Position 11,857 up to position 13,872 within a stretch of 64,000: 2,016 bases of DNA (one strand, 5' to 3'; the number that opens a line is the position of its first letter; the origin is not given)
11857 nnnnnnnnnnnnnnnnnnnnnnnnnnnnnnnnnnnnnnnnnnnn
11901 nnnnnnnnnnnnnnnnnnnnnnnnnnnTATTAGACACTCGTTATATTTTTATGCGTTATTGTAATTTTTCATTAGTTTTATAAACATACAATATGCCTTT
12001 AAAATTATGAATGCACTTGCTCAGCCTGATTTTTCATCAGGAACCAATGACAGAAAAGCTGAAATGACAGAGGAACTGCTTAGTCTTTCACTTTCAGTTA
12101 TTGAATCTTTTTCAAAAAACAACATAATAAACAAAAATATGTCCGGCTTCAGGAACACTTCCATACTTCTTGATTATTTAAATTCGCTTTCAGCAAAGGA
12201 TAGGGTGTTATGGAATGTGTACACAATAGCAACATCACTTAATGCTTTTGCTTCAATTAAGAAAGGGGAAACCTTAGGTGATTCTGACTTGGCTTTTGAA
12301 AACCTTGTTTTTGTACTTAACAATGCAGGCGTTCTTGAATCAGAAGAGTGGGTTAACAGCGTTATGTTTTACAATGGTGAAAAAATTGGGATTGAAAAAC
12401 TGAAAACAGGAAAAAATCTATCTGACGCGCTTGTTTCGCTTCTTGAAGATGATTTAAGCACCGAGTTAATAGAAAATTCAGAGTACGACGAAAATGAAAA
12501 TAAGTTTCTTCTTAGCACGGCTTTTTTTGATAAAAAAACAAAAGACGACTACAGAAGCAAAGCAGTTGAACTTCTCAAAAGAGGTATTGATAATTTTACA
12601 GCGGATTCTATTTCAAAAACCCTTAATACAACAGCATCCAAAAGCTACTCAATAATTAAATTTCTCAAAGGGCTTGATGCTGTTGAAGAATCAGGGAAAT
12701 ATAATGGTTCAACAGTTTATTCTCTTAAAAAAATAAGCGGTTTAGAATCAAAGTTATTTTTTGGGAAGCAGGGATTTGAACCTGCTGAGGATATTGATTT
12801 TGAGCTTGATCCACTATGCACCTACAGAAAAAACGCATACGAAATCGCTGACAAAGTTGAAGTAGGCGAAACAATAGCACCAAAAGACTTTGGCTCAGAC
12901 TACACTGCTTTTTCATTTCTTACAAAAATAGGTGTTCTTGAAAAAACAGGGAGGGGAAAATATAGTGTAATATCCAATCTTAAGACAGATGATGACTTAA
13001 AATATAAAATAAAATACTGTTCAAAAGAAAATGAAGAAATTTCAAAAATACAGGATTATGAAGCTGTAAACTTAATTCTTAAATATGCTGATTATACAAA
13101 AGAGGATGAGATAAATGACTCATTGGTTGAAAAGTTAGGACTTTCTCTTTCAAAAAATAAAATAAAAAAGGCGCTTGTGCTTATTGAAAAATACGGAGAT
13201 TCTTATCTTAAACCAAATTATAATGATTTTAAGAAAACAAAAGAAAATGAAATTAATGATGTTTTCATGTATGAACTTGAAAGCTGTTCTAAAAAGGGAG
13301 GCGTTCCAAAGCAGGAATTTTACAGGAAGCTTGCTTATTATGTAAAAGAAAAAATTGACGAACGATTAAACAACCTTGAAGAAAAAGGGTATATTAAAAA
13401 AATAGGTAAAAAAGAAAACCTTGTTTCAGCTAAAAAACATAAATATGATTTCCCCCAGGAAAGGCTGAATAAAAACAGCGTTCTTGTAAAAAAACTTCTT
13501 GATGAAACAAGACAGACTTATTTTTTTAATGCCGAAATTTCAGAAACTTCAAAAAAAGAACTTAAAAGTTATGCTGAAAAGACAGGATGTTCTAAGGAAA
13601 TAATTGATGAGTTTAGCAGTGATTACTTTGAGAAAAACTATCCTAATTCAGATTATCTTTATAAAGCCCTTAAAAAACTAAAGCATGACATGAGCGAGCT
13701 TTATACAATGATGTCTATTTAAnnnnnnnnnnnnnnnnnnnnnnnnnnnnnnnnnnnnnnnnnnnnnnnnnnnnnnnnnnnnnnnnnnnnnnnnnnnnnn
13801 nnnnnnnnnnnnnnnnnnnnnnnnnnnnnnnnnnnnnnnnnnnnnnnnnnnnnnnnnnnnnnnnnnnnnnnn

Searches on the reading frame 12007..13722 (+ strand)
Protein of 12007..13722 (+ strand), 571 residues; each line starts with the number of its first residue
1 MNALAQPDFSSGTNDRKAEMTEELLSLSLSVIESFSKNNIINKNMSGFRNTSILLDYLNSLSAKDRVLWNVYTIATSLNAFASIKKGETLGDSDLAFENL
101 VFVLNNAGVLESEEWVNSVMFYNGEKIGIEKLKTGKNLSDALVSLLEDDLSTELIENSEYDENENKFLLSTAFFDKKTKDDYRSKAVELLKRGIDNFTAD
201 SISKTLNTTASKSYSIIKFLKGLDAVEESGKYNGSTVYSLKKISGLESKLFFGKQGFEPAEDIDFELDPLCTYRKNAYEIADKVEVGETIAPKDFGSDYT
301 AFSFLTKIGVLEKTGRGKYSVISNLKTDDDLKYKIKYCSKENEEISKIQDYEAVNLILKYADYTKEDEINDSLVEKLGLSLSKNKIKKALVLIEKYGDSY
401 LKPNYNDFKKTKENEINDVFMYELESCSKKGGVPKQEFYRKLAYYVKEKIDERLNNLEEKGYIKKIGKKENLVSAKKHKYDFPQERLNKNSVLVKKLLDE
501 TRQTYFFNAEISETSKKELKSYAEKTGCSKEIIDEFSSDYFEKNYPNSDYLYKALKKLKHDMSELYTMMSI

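Call 3: search_protein_families(library=pfam, proteins=[window:12007-13722:+], max_evalue=1)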
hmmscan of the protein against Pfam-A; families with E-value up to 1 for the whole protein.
window:12007-13722:+ (571 aa): 2 families
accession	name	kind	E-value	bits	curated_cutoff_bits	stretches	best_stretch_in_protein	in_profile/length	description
PF01978.25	TrmB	-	0.0002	21.6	25.6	0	196-230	22-56/68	Sugar-specific transcriptional regulator TrmB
PF13338.12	AbiEi_4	-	0.18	12.3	25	0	295-320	22-47/49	Transcriptional regulator, AbiEi antitoxin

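Call 4: search_protein_families(library=ncbifam, proteins=[window:12007-13722:+], max_evalue=1)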
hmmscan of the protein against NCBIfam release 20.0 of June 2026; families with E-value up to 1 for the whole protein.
window:12007-13722:+ (571 aa): 0 families

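Call 5: search_protein_families(library=padloc, proteins=[window:12007-13722:+], max_evalue=1)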
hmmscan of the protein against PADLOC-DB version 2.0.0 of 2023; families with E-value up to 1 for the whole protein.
window:12007-13722:+ (571 aa): 1 family
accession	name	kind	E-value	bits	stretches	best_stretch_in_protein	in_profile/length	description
PDLC01262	Cas5a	-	0.0049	15.2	1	442-480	116-151/168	CAS-I-A; effector_G5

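Call 9: search_solved_structures(query=window:12007-13722:+, max_evalue=10)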
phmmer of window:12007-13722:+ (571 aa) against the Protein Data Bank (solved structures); distinct sequences matched with E-value up to 10: 2.
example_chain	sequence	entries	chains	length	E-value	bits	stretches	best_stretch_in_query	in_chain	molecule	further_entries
8jpv_A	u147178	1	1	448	0.12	14.2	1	96-188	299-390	Glutamate--tRNA ligase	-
8a56_A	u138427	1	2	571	1.8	10.3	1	201-298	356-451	Coenzyme A-persulfide reductase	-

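Call 11: find_homologous_proteins(query=window:12007-13722:+, max_evalue=0.001)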
Query window:12007-13722:+ (571 aa): 1 proteins with E <= 0.001 among 8000 candidates.
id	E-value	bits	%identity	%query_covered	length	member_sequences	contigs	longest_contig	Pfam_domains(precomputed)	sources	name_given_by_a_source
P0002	0.0e+0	1221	100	100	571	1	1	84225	-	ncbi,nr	ncbi:MAG: hypothetical protein PHW96_00125 [Candidatus Nanoarchaeia archaeon]|nr:hypothetical protei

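Call 33: search_protein_families(library=phrogs, proteins=[window:12007-13722:+], max_evalue=1)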
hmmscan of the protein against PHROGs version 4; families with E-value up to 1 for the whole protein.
window:12007-13722:+ (571 aa): 3 families
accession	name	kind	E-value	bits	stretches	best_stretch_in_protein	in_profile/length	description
phrog_3502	-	unknown function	0.035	15.2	1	445-470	81-108/131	-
phrog_1123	-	unknown function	0.24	12.3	0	450-478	63-91/112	-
phrog_1456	-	DNA, RNA and nucleotide metabolism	0.5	10.3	1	445-530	57-141/365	DNA binding protein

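Call 37: find_related_loci(query=window:12007-13722:+, collection=viral_contigs, flank=5000)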
Query window:12007-13722:+ (571 aa) in viral_contigs; peptide patterns used: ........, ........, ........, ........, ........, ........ (x = any residue, [..] = any of these).
6 stretches matched a pattern, but none encodes a relative of the query by tblastn (E <= 1e-3).

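Call 39: search_dna_similar(query=window:12007-13722:+, collection=phages, mode=protein, max_evalue=0.01)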
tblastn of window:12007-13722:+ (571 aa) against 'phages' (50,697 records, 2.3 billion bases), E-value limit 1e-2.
No match.

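Call 49: predict_structure(protein=window:12007-13722:+)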
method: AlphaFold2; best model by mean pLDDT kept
length: 571 residues; sequences in the alignment: 1
mean_pLDDT: 37.1   pTM: 0.21
mean pLDDT of the five models: 37.1, 33.5, 33.2, 33.0, 31.7
residues with pLDDT >= 90: 0; 70-90: 11; 50-70: 43; < 50: 517
segments of 3 or more residues with pLDDT < 50: 1-272, 327-519, 525-571
pLDDT, mean of each block of 10 residues (from residue 1): 30 35 36 31 30 35 37 36 32 37 37 34 31 34 32 31 34 33 34 34 33 34 40 35 35 27 31 53 68 55 54 67 54 38 32 36 36 36 39 33 29 30 38 39 39 41 32 31 32 32 31 44 44 41 36 36 29 27
secondary structure, 60 per line:
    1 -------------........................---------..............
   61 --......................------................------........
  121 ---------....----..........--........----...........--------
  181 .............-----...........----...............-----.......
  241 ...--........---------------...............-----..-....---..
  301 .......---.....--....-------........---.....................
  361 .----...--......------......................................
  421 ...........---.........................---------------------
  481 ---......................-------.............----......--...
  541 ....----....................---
elements in order: H14-37 H47-60 H63-84 H91-106 H113-120 H130-133 H138-147 H150-157 H162-172 H181-193 H199-209 H214-228 H234-243 H246-253 H269-283 H292-295 H299-307 E311-315 E318-321 H329-336 H340-361 H371-376 H383-431 H435-459 H484-505 H513-525 H530-535 H538-544 H549-568

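Call 57: fold_search(model_id=the predicted structure, library=pdb)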
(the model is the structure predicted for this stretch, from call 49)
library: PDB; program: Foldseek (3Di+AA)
matches with E <= 10: 290; with E <= 0.001: 0
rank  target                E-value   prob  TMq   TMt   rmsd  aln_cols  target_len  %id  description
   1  7z0h_O                3.2e-01  0.05  0.08  0.08  29.7       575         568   10  Structure of yeast RNA Polymerase III-Ty1 integrase complex at 2.6 A (focus subunit AC40). (released 2023-04-05)
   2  1ft9_B                3.9e-01  0.57  0.10  0.23  12.6       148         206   13  STRUCTURE OF THE REDUCED (FEII) CO-SENSING PROTEIN FROM R. RUBRUM (released 2000-10-09)
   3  8gx4                  4.6e-01  0.15  0.09  0.12  15.2       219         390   13  Crystal structure of Diels-Alderase ApiI in complex with SAM (released 2023-09-20)
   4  7b5t_A                5.6e-01  0.82  0.11  0.27  17.2       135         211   17  S. agalactiae BusR transcription factor (released 2021-08-11)
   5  9e5c_6r               5.9e-01  0.12  0.13  0.17  21.3       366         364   15  Cryo-EM structure of 96 nm repeat of microtubule doublet from T. brucei flagellum (released 2025-03-12)
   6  7y3h                  6.6e-01  0.14  0.09  0.12  15.4       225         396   12  Crystal Structure of Diels-Alderase ApiI in complex with SAM and product (released 2023-06-14)
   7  8wsm                  8.1e-01  0.11  0.07  0.08  15.6       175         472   14  NLRP3 NACHT domain in complex with compound 32 (released 2023-11-22)
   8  4a64_C                8.5e-01  0.04  0.08  0.11  25.8       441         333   12  Crystal structure of the N-terminal domain of human Cul4B at 2.57A resolution (released 2012-02-29)
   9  9e8o_W                9.0e-01  0.06  0.09  0.11  22.4       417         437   13  Nub1/Fat10-processing human 26S proteasome bound to Txnl1 with Rpt2 at top of spiral staircase and partially unfolded  (released 2024-12-04)
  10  7oz3_C                1.0e+00  0.66  0.13  0.29   6.0       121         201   16  S. agalactiae BusR in complex with its busA-promotor DNA (released 2021-08-11)
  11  1ft9_A                1.1e+00  0.18  0.08  0.20  13.3       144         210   14  STRUCTURE OF THE REDUCED (FEII) CO-SENSING PROTEIN FROM R. RUBRUM (released 2000-10-09)
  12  7wup_B                1.1e+00  0.13  0.10  0.13  16.2       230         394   13  The crystal structure of ApiI (released 2023-02-15)
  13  8ri2                  1.1e+00  0.09  0.07  0.08  14.5       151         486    8  Crystal structure of NLRP3 in complex with inhibitor NP3-562 (released 2024-01-17)
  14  4i2o_A                1.2e+00  0.20  0.08  0.20  13.7       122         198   14  The Structure of FixK2 from Bradyrhizobium japonicum (released 2013-04-10)
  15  5v89_C                1.2e+00  0.80  0.08  0.52   2.9        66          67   11  Structure of DCN4 PONY domain bound to CUL1 WHB (released 2017-05-24)
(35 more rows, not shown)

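Call 59: find_related_loci(query=window:12007-13722:+, collection=metagenome_contigs, flank=8000)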
Query window:12007-13722:+ (571 aa) in metagenome_contigs; peptide patterns used: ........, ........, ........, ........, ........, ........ (x = any residue, [..] = any of these).
217 stretches matched a pattern, but none encodes a relative of the query by tblastn (E <= 1e-3).

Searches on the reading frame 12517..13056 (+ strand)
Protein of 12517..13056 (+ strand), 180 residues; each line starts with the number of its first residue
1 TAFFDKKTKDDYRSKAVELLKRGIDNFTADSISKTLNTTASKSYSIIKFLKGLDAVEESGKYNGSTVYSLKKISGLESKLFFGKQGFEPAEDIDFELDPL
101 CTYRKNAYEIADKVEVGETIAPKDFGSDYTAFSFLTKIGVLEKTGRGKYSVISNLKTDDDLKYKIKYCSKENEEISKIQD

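Call 31: search_protein_families(library=pfam, proteins=[window:12517-13056:+], max_evalue=10)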
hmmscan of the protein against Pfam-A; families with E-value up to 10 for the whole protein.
window:12517-13056:+ (180 aa): 2 families
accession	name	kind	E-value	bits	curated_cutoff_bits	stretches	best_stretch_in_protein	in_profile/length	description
PF01978.25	TrmB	-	0.008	16.5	25.6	1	26-60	22-56/68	Sugar-specific transcriptional regulator TrmB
PF14394.12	DUF4423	-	0.013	15.8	30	2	130-161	55-87/165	Domain of unknown function (DUF4423)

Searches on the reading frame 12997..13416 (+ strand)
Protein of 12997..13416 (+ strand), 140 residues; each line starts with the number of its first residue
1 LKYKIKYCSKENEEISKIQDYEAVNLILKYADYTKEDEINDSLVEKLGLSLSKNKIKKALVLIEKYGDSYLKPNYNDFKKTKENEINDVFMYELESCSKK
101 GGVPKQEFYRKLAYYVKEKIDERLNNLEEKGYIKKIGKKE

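Call 31: search_protein_families(library=pfam, proteins=[window:12997-13416:+], max_evalue=10)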
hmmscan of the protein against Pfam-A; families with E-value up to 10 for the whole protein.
window:12997-13416:+ (140 aa): 4 families
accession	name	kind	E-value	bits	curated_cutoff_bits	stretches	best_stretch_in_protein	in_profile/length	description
PF13730.12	HTH_36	-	0.092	13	25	1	119-133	41-55/55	Helix-turn-helix domain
PF13412.12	HTH_24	-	0.13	12.3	21.9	1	122-134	36-48/48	Winged helix-turn-helix DNA-binding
PF01726.22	LexA_DNA_bind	-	0.15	12.3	23.7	1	110-135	33-58/65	LexA DNA binding domain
PF06847.16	Arc_PepC_II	-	0.38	11.8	29.9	1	80-135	11-66/93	Archaeal Peptidase A24 C-terminus Type II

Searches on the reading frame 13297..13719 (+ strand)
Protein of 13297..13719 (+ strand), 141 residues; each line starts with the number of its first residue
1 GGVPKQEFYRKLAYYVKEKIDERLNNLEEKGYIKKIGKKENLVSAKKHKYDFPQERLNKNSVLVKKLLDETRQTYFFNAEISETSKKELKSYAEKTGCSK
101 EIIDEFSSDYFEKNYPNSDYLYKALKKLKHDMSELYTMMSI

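Call 31: search_protein_families(library=pfam, proteins=[window:13297-13719:+], max_evalue=10)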
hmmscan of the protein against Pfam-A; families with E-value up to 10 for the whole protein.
window:13297-13719:+ (141 aa): 4 families
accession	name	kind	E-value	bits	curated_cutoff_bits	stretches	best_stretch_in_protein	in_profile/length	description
PF08275.17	DNAG_N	-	0.06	13.9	26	1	76-135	1-57/128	DNA primase catalytic core, N-terminal domain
PF22979.2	HTH_69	-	0.15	12.5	27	1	17-40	40-64/69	Winged helix-turn-helix domain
PF01726.22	LexA_DNA_bind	-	0.24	11.7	23.7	1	17-36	40-59/65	LexA DNA binding domain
PF25792.1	BREX_BrxC_helical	-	0.98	10.2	27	1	77-129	13-66/123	BREX ATP-binding protein BrxC alpha helical domain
